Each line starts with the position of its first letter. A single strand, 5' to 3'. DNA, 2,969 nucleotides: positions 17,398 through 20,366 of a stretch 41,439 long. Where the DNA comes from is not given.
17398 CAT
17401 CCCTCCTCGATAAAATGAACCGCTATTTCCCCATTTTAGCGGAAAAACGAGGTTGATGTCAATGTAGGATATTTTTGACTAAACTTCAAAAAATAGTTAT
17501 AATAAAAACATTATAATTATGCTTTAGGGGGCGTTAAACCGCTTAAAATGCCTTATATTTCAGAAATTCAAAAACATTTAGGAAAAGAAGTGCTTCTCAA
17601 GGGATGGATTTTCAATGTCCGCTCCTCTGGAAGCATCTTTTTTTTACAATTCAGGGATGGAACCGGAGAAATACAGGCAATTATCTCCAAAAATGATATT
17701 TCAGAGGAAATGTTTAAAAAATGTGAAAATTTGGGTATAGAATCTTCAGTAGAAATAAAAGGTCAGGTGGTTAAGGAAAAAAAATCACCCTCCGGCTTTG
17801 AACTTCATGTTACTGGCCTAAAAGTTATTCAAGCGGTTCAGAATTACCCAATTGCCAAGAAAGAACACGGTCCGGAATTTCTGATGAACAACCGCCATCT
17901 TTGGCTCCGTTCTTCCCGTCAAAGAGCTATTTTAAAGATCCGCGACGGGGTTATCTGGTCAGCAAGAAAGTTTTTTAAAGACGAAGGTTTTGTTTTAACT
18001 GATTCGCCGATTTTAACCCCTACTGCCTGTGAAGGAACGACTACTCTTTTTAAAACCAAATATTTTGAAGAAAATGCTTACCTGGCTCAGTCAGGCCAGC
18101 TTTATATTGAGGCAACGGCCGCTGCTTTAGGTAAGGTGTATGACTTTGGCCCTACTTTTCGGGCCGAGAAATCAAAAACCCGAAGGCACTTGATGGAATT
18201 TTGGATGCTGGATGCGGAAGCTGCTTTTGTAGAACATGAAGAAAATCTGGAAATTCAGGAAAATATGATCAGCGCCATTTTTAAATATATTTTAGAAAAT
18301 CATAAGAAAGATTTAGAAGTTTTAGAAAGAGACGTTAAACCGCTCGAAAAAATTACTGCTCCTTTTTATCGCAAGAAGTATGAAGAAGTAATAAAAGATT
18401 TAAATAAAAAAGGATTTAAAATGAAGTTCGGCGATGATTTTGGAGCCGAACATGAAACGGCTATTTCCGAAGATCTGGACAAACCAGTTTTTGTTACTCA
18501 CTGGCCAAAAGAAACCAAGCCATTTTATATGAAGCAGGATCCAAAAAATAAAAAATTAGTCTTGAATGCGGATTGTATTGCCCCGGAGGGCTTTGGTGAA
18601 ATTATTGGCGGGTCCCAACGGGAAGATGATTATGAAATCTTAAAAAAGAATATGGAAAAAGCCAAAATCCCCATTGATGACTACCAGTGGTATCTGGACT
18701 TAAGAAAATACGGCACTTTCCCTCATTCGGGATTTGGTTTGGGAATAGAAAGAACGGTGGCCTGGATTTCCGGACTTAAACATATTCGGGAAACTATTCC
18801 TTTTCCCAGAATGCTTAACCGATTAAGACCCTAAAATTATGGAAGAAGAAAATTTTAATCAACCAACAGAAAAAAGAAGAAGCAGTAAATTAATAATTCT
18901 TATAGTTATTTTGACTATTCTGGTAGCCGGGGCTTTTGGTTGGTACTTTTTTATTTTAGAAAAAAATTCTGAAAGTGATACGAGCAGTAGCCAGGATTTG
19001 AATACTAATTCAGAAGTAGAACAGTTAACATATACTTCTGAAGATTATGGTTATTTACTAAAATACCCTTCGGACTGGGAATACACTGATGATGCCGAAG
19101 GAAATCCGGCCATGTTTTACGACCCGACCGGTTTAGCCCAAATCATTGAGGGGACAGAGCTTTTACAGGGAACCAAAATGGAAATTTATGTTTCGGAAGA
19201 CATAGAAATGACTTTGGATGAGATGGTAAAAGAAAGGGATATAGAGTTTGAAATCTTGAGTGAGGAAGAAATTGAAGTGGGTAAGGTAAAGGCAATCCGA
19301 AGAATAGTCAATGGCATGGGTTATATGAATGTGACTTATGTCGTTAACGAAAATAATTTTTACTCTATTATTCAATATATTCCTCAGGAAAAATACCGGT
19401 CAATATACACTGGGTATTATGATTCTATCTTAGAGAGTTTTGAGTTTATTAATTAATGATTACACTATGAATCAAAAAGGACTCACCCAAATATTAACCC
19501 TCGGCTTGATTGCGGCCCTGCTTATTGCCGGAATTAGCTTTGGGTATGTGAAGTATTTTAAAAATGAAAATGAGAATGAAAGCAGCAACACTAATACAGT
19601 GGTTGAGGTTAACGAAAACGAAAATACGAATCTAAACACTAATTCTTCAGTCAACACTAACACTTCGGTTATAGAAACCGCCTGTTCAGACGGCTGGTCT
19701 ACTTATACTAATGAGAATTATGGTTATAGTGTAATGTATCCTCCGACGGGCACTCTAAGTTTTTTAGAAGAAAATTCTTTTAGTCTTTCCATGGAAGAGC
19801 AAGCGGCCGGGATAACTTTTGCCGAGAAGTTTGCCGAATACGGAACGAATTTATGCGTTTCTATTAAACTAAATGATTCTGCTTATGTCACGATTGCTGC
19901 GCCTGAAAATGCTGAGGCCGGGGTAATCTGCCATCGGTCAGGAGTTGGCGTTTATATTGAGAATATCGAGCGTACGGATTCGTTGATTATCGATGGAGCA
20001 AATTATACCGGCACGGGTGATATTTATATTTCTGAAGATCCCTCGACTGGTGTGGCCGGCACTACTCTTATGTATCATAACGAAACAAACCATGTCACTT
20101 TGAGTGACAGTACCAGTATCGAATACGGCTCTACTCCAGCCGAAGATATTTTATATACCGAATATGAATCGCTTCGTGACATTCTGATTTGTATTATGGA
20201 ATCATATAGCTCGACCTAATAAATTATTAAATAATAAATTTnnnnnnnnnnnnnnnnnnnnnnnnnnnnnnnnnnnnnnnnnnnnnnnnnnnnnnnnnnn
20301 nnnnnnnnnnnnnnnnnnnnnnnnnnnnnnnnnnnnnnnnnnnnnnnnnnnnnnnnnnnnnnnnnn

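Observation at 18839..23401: Array of five membrane-anchored surface proteins between asnS and aspS, with a shared leader-TM-Asn/Thr stalk module and unrelated head domains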

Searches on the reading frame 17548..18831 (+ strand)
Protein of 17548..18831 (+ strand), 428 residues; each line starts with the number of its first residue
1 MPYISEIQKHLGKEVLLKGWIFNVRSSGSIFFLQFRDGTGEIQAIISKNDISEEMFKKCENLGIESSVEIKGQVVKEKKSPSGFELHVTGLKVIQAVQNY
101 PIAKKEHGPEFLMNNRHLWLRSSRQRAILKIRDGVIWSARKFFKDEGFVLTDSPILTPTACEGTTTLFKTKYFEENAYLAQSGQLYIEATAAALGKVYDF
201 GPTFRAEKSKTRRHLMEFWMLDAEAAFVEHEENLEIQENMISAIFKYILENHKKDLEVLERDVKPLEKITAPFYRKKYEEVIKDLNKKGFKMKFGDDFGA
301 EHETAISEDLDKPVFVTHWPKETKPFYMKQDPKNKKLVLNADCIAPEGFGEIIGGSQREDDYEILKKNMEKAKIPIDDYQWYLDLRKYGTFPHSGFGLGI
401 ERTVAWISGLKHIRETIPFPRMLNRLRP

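Call 5: search_protein_families(library=pfam, proteins=[window:17548-18831:+], max_evalue=0.1)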
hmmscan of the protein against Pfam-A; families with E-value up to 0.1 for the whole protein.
window:17548-18831:+ (428 aa): 6 families
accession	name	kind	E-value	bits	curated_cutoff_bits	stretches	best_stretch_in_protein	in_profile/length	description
PF00152.25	tRNA-synt_2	-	9.2e-75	252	25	1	110-422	3-307/308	tRNA synthetases class II (D, K and N)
PF01336.31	tRNA_anti-codon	-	1.4e-15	57.4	27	1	15-94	1-75/75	OB-fold nucleic acid binding domain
PF01974.23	tRNA_int_endo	-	0.014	15.9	27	0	280-301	6-27/85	tRNA intron endonuclease, catalytic C-terminal domain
PF00587.30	tRNA-synt_2b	-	0.037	14.5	29.3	0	196-279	38-117/179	tRNA synthetase class II core domain (G, H, P, S and T)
PF13742.12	tRNA_anti_2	-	0.04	14.6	27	1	6-73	13-77/95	OB-fold nucleic acid binding domain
PF10552.14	ORF6C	-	0.048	14.1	22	0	249-305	9-64/114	ORF6C domain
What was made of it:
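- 17548..18834 (+): asnS (asparaginyl-tRNA synthetase), the upstream boundary of the island. Call 5: tRNA-synt_2 9e-75 plus an OB anticodon-binding domain.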

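Call 18: find_related_loci(query=window:17548-18831:+, collection=genome_contigs, flank=10000)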
Query window:17548-18831:+ (428 aa) in genome_contigs; peptide patterns used: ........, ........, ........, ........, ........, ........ (x = any residue, [..] = any of these).
282 stretches matched a pattern; 157 encode a relative of the query (tblastn E <= 1e-3); the best 80 are kept; 80 distinct loci.
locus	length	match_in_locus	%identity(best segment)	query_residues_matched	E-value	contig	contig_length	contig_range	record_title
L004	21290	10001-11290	81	1-428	0e+0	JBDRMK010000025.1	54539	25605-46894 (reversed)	MAG: Patescibacteria group bacterium isolate MEGAHIT-group-1.828 k141_466937, whole genome shotgun sequence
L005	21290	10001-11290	80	1-428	0e+0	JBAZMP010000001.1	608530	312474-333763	MAG: Patescibacteria group bacterium isolate SO_2017_LW4_46 scaffold_9_c1_LW137-91_2017, whole genome shotgun sequence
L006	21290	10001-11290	64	1-428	0e+0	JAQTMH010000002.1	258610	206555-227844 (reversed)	MAG: Patescibacteria group bacterium isolate STA_36 NODE_85_length_258610_cov_5.218262_Sandtown_A, whole genome shotgun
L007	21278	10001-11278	61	3-428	0e+0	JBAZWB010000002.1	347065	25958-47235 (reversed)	MAG: Patescibacteria group bacterium isolate SO_2017_GW1_267 NODE_224_length_347065_cov_3.428541_OW334_2017, whole genom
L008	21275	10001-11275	64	4-428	0e+0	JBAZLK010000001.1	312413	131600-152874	MAG: Patescibacteria group bacterium isolate SO_2017_LW4_167 scaffold_96_c1_LW137-91_2017, whole genome shotgun sequence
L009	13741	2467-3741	63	4-428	0e+0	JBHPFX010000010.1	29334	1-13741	Patescibacteria group bacterium isolate SAG AM-311-L03 NODE_10_length_29334_cov_31.695276, whole genome shotgun sequence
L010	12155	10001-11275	61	4-428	0e+0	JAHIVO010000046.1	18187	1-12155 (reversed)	MAG: Patescibacteria group bacterium isolate MM_PC_MetaG.mb.84 MM_PC_MetaG.mb.84_k141_674523, whole genome shotgun seque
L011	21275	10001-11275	61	4-428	0e+0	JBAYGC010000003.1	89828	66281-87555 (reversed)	MAG: Patescibacteria group bacterium isolate SO_2016_GW1_116 scaffold00576_OW334_2016, whole genome shotgun sequence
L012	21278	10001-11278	61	3-428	0e+0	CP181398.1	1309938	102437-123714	MAG: Candidatus Kerfeldbacteria bacterium isolate MKparc4 chromosome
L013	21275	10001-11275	60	4-428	0e+0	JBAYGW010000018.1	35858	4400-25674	MAG: Patescibacteria group bacterium isolate SO_2016_GW1_134 scaffold02168_OW334_2016, whole genome shotgun sequence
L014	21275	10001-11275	60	4-428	0e+0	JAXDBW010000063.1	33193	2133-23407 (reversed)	MAG: Patescibacteria group bacterium isolate POMEDNA-B28 Raw2_k127_2140231, whole genome shotgun sequence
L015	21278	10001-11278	58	3-428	0e+0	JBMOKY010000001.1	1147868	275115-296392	MAG: Patescibacteria group bacterium isolate Betzabe_MAG010 MAG010_1, whole genome shotgun sequence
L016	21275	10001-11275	62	4-428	0e+0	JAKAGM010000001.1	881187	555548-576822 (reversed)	MAG: bacterium isolate WY2.bin33 NODE_1_length_881187_cov_3.460649, whole genome shotgun sequence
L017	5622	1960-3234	61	4-428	0e+0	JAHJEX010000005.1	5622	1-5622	MAG: Patescibacteria group bacterium isolate Modern_marine_glass_biofilm.mb.144 Modern_marine_gla.mb.144_k141_53596, who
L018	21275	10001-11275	61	1-428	0e+0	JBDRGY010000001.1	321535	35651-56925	MAG: Patescibacteria group bacterium isolate MEGAHIT-group-1.473 k141_1774891, whole genome shotgun sequence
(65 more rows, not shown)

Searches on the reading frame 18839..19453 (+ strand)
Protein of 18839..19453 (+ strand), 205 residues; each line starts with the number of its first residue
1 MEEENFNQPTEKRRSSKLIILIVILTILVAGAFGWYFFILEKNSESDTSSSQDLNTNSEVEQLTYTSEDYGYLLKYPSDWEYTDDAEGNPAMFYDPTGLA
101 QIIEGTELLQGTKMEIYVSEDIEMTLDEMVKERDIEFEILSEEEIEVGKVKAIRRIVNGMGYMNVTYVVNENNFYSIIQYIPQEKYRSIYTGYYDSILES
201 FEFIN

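Call 5: search_protein_families(library=pfam, proteins=[window:18839-19453:+], max_evalue=0.1)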
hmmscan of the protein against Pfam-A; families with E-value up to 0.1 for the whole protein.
window:18839-19453:+ (205 aa): 5 families
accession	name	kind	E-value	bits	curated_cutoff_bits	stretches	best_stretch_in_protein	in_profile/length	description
PF18933.6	PsbP_2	-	4.6e-07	30.5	27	1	22-203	2-184/184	PsbP-like protein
PF13314.11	DUF4083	-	0.012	16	25.4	1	18-52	5-39/57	Domain of unknown function (DUF4083)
PF01789.22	PsbP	-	0.022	15.3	23.5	1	64-98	5-39/155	PsbP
PF07006.16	DUF1310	-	0.035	14.8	30.1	0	98-185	16-101/119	Protein of unknown function (DUF1310)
PF14283.11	CD1107-like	-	0.051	13.9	26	0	7-41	119-154/158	Mobile element protein CD1107-like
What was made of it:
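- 18839..19456 (+): p1: long leader (no MNQKG), one membrane helix (about aa 18-40), a short S/D/N-rich linker and a PsbP_2 domain. Call 5: PF18933 PsbP_2 at 30.5 bits (cut-off 27), profile positions 2-184 of 184.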

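Call 6: search_protein_families(library=ncbifam, proteins=[window:18839-19453:+], max_evalue=0.1)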
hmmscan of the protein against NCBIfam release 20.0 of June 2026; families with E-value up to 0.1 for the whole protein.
window:18839-19453:+ (205 aa): 8 families
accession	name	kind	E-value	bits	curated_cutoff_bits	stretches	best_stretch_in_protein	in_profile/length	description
NF004285.1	PRK05696.1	equivalog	3e-05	23.9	179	1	3-59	3-61/171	flagellar basal body-associated protein FliL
NF042931.1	SAG1386_EF1546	equivalog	0.0037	17.4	80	1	12-63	25-76/158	SAG1386/EF1546 family surface-associated protein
NF009420.1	PRK12785.1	equivalog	0.0039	17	197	1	3-51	7-55/161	flagellar basal body-associated protein FliL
NF033483.0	PknB_PASTA_kin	equivalog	0.012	14.6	450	1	7-127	323-436/563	Stk1 family PASTA domain-containing Ser/Thr kinase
NF006283.1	PRK08455.1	equivalog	0.018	14.7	187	1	1-58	1-59/182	flagellar basal body-associated protein FliL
NF005435.1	PRK07021.1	equivalog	0.036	13.9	131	1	12-49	4-41/157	flagellar basal body-associated protein FliL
NF033738.1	microvirid_RiPP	subfamily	0.061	14.1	26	0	52-81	19-44/46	microviridin/marinostatin family tricyclic proteinase inhibitor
NF011715.0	PRK15136.1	equivalog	0.071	11.7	563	1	5-47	9-53/390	multidrug efflux MFS transporter periplasmic adaptor subunit EmrA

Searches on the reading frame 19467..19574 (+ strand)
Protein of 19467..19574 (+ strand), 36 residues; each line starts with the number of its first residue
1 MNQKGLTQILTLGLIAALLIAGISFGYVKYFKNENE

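Call 58: search_protein_representatives(alignment_id=A5)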
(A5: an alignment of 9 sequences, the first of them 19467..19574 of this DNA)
Query: 9 sequences, 37 profile positions. Proteins with E-value up to 0.001 (for the whole library): 109; up to 1e-10: 1; up to 1e-30: 0. The best 109 are listed.
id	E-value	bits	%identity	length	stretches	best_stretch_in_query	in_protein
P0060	1.5e-13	66.2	-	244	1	1-37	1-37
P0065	3.6e-10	55.4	-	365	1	1-37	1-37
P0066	4.4e-10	55.1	-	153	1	1-37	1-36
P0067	6.3e-10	54.6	-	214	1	1-36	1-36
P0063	6.3e-10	54.6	-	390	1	1-37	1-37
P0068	7.5e-10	54.3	-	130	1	1-36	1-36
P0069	9.4e-10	54.0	-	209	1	1-37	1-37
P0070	1.1e-09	53.8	-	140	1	1-36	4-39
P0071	5.0e-09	51.7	-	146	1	1-35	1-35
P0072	5.4e-09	51.6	-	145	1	1-31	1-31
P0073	5.8e-09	51.5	-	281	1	1-37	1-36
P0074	9.3e-09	50.8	-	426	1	1-37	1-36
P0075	1.3e-08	50.4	-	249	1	1-37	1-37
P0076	1.4e-08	50.3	-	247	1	1-37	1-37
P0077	1.7e-08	50.0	-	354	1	1-37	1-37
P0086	1.4e-07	47.1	-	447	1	1-37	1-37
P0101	6.6e-06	41.7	-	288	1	1-35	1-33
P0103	7.8e-06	41.5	-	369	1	1-36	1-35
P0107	2.2e-05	40.0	-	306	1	1-34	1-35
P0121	4.6e-05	39.0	-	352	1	1-31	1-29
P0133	1.4e-04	37.5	-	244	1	1-32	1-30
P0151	4.7e-04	35.8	-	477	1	1-36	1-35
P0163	8.5e-04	35.0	-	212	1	1-28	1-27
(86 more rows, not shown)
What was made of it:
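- Tried and rejected: The exhaustive profile search (call 58) later succeeded.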

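Call 73: list_cluster_members(proteins=[P0067, P0074, P0086, P0101, P0103, P0107, P0121, P0133, P0151, P0163])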
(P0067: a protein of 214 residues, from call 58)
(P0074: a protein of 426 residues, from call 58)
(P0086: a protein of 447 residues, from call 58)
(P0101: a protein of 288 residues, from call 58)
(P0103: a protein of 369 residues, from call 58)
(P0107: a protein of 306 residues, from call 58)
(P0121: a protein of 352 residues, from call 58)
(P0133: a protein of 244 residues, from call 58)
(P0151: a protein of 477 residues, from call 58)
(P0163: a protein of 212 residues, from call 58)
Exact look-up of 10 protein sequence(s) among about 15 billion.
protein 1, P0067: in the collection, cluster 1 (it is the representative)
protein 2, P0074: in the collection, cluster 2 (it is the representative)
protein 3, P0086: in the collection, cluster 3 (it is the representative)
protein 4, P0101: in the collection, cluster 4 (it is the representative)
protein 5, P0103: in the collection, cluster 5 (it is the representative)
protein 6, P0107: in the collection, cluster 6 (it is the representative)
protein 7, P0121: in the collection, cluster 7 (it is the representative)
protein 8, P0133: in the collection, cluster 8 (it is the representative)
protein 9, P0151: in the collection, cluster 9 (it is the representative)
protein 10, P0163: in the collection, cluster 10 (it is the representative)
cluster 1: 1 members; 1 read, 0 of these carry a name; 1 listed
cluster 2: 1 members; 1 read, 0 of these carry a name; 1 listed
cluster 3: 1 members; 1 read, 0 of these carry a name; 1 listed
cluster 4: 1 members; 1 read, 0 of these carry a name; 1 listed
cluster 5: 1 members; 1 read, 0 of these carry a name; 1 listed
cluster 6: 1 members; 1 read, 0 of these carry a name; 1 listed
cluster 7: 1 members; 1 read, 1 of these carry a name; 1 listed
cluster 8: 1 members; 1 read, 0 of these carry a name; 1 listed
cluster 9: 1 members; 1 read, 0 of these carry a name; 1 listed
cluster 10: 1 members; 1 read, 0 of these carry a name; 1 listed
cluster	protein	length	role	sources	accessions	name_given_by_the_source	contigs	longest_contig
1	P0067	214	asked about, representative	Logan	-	-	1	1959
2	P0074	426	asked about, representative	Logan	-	-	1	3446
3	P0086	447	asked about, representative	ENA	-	-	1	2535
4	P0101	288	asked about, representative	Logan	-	-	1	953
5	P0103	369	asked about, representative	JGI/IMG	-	-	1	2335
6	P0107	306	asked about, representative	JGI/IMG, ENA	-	-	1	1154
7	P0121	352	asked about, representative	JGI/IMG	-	hypothetical protein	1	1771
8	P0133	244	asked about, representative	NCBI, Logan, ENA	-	-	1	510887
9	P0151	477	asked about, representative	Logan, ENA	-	-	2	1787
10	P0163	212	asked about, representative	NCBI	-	-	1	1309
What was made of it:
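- Tried and rejected: Cluster look-up for taxonomy of the module hits (call 73).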

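Call 74: find_encoding_contigs(protein=P0133, flank=10000, max_places=2)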
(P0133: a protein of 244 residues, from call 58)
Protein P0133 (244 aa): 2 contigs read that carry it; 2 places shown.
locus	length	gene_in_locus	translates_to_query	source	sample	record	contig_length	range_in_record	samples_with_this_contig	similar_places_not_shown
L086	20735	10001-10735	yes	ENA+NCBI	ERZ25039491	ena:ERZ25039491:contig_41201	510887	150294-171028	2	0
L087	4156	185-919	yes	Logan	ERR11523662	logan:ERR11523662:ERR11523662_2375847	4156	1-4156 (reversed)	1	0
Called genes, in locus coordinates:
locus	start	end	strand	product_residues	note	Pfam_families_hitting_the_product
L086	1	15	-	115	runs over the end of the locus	PF22296:bAvd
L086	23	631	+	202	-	PF00078:RVT_1 (weak)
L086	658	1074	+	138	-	PF00078:RVT_1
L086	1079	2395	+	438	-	PF02403:Seryl_tRNA_N, PF00587:tRNA-synt_2b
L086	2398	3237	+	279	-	PF04439:Adenyl_transf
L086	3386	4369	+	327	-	PF13310:Virulence_RhuM, PF02661:Fic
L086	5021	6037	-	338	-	PF01063:Aminotran_4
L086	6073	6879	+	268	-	-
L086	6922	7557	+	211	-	PF00834:Ribul_P_3_epim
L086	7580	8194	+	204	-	PF13292:DXP_synthase_N, PF00456:Transketolase_N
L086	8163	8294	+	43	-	PF00456:Transketolase_N (weak)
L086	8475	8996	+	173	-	-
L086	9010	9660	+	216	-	-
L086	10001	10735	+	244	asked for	-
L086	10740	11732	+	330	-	PF02779:Transket_pyr, PF17147:PFOR_II (faint), PF02780:Transketolase_C, PF22613:Transketolase_C_1 (weak)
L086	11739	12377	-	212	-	PF00990:GGDEF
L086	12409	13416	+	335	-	PF00294:PfkB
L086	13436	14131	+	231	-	-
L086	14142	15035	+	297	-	PF01116:F_bP_aldolase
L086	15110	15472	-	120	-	PF09685:MamF_MmsF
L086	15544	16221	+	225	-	PF01386:Ribosomal_L25p, PF14693:Ribosomal_TL5_C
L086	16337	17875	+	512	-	PF25994:HH_AprE (weak), PF13406:SLT_2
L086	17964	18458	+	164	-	PF02452:PemK_toxin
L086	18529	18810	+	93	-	-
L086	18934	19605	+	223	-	PF00270:DEAD (weak), PF04851:ResIII, PF17757:UvrB_inter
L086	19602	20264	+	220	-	PF27431:UvrB_3rd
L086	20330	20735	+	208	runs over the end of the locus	PF00271:Helicase_C, PF12344:UvrB, PF02151:UVR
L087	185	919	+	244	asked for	-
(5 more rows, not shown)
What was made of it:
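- One relative (L086) has bAvd plus a reverse transcriptase about 9 kb from such genes (call 74).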

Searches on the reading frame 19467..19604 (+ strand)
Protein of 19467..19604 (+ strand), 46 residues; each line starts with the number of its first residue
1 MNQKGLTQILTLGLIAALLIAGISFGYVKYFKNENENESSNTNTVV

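Call 16: find_homologous_proteins(query=A2, max_evalue=10)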
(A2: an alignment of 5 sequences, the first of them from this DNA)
Query A2 (5 sequences): 547 candidates shared short words with the query, none scored E <= 10.

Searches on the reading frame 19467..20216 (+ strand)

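Call 5: search_protein_families(library=pfam, proteins=[window:19467-20216:+], max_evalue=0.1)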
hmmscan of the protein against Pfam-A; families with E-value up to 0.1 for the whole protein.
window:19467-20216:+ (250 aa): 0 families

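Call 6: search_protein_families(library=ncbifam, proteins=[window:19467-20216:+], max_evalue=0.1)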
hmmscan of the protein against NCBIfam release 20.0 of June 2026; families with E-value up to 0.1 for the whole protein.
window:19467-20216:+ (250 aa): 1 family
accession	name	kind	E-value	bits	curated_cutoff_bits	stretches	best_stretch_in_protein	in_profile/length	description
NF042931.1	SAG1386_EF1546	equivalog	0.014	15.4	80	1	2-66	23-87/158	SAG1386/EF1546 family surface-associated protein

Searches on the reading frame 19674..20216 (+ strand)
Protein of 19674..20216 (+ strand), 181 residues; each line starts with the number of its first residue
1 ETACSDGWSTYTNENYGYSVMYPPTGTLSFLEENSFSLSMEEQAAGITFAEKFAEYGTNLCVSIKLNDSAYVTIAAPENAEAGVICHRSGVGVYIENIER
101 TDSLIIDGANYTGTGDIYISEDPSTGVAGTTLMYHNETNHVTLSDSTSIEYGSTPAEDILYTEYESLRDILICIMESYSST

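Call 26: search_protein_families(library=pfam, proteins=[window:19674-20216:+], max_evalue=5)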
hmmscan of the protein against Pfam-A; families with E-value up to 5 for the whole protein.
seq(181 aa): 1 family
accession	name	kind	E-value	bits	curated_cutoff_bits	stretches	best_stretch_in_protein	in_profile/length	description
PF18933.6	PsbP_2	-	0.38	11.2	27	1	7-61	43-89/184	PsbP-like protein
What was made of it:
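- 19467..20219 (+): p2: MNQKG leader (19467-19481), helix (aa 6-30), N-x-N spacer (aa 31-72, 19557-19682) and a divergent PsbP-like head (aa 73-250). Call 26: PsbP_2 is sub-threshold (E = 0.38).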
